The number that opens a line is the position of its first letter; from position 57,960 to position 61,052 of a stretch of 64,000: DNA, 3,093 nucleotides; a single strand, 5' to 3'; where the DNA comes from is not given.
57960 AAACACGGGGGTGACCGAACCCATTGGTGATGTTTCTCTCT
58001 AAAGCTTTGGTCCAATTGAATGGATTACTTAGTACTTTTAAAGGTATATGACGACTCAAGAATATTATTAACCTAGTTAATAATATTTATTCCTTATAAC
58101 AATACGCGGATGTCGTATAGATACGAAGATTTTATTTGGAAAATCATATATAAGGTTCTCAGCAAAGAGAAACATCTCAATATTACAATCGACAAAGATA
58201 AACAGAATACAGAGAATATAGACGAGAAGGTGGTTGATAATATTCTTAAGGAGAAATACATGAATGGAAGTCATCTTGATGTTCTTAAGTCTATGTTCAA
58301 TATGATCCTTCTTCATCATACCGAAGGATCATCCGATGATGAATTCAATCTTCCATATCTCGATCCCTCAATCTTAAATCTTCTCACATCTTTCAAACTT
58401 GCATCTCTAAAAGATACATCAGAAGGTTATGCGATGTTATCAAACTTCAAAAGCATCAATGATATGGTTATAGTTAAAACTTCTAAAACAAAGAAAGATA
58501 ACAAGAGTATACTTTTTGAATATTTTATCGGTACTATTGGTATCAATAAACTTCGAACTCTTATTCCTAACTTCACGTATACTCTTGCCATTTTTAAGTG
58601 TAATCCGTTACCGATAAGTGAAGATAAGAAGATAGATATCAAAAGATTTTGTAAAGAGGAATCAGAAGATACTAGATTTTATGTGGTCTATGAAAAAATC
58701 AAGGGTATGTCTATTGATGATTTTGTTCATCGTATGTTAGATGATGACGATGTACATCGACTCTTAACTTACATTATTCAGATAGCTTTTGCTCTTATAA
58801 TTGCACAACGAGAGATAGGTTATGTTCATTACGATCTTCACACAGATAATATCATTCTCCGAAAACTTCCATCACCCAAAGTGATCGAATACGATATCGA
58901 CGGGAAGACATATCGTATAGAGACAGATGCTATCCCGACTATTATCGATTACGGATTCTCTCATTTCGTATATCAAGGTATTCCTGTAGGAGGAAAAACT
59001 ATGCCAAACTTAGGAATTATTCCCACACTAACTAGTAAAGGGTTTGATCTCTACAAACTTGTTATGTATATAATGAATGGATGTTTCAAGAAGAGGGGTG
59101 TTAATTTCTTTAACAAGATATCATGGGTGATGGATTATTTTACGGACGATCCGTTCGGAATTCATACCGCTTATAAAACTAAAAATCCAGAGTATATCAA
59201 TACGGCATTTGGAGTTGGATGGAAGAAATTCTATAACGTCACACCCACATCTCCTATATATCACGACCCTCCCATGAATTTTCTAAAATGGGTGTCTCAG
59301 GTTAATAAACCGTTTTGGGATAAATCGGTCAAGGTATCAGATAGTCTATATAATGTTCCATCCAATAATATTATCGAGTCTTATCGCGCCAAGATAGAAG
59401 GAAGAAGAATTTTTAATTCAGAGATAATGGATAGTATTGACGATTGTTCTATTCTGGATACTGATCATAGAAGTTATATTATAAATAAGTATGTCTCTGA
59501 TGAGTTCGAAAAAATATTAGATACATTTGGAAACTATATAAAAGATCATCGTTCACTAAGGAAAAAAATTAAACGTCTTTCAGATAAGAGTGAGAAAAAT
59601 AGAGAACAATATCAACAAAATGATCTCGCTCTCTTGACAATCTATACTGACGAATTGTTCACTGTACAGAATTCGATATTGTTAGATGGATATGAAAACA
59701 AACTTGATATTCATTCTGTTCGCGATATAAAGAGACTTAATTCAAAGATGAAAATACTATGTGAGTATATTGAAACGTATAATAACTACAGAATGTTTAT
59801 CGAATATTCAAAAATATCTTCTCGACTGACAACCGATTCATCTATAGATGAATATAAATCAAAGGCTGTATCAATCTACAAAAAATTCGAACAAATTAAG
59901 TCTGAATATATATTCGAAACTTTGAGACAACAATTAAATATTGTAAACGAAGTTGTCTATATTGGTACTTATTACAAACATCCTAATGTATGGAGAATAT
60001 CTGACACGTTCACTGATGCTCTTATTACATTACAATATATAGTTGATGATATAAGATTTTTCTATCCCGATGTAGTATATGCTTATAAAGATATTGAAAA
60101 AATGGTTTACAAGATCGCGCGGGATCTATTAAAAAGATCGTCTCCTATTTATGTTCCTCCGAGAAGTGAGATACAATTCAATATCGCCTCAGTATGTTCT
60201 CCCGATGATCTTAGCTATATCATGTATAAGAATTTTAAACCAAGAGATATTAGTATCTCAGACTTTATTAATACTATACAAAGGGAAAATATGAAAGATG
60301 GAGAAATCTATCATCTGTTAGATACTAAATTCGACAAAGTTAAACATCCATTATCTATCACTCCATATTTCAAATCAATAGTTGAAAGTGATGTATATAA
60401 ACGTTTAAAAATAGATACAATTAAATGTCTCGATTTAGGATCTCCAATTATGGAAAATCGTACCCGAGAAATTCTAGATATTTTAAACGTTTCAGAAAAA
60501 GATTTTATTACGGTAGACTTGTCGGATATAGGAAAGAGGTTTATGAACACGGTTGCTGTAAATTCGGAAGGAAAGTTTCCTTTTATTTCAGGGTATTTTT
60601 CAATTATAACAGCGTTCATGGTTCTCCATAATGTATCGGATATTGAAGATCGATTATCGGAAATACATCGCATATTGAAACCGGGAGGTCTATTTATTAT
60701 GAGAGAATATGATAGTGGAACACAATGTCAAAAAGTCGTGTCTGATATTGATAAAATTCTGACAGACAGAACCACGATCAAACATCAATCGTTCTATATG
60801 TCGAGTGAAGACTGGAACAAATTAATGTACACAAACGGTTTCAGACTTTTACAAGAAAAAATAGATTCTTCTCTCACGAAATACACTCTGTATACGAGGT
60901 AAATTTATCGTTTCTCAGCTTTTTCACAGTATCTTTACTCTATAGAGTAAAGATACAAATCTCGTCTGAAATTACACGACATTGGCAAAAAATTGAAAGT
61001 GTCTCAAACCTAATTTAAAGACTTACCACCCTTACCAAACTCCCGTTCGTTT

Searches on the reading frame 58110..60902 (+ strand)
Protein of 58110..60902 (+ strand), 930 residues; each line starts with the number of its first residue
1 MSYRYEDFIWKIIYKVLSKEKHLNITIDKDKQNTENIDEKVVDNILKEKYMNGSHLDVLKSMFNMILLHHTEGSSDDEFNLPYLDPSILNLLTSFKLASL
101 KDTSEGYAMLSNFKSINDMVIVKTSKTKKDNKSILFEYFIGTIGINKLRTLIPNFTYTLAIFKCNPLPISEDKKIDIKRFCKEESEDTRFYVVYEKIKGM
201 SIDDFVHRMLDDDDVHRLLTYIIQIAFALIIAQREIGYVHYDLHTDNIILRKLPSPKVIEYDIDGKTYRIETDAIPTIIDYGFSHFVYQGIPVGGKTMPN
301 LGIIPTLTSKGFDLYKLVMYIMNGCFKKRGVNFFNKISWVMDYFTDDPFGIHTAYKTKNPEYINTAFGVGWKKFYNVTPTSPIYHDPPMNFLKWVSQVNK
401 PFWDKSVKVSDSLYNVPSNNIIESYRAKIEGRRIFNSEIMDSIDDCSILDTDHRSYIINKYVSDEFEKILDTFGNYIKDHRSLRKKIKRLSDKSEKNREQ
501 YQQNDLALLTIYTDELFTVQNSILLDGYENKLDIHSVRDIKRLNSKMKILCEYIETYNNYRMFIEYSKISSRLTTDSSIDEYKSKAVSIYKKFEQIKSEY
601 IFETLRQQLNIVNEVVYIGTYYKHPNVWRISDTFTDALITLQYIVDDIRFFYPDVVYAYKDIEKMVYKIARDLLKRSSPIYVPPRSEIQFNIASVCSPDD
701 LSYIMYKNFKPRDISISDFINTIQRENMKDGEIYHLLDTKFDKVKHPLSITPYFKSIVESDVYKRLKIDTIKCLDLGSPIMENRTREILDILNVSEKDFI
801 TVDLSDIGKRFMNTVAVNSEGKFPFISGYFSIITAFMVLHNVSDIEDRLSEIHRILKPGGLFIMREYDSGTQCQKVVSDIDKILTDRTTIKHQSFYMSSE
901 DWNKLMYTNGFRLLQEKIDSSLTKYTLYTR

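Call 4: search_protein_families(library=pfam, proteins=[window:58110-60902:+], max_evalue=0.01)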
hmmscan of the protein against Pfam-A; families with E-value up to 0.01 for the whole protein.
window:58110-60902:+ (930 aa): 7 families
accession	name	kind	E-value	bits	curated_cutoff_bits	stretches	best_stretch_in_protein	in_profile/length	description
PF13489.12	Methyltransf_23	-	6.2e-10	39.5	27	1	788-915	36-163/164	Methyltransferase domain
PF08241.18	Methyltransf_11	-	5.3e-08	33.8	21.2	1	821-864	52-95/95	Methyltransferase domain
PF01209.24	Ubie_methyltran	-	1.3e-05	25.1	20.1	1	805-867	93-154/233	ubiE/COQ5 methyltransferase family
PF08242.18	Methyltransf_12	-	0.00017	22.7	30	1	822-862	64-98/98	Methyltransferase domain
PF13847.12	Methyltransf_31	-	0.00054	20.1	27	1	828-900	73-135/145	Methyltransferase domain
PF07714.23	PK_Tyr_Ser-Thr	-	0.0016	18.2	23.1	1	186-257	72-142/258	Protein tyrosine and serine/threonine kinase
PF13649.12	Methyltransf_25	-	0.0021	19.2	27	1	822-860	57-97/97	Methyltransferase domain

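Call 15: find_encoding_contigs(protein=window:58110-60902:+, flank=10000, max_places=3)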
Protein window:58110-60902:+ (930 aa): no gene with exactly this product is on record in the collection.
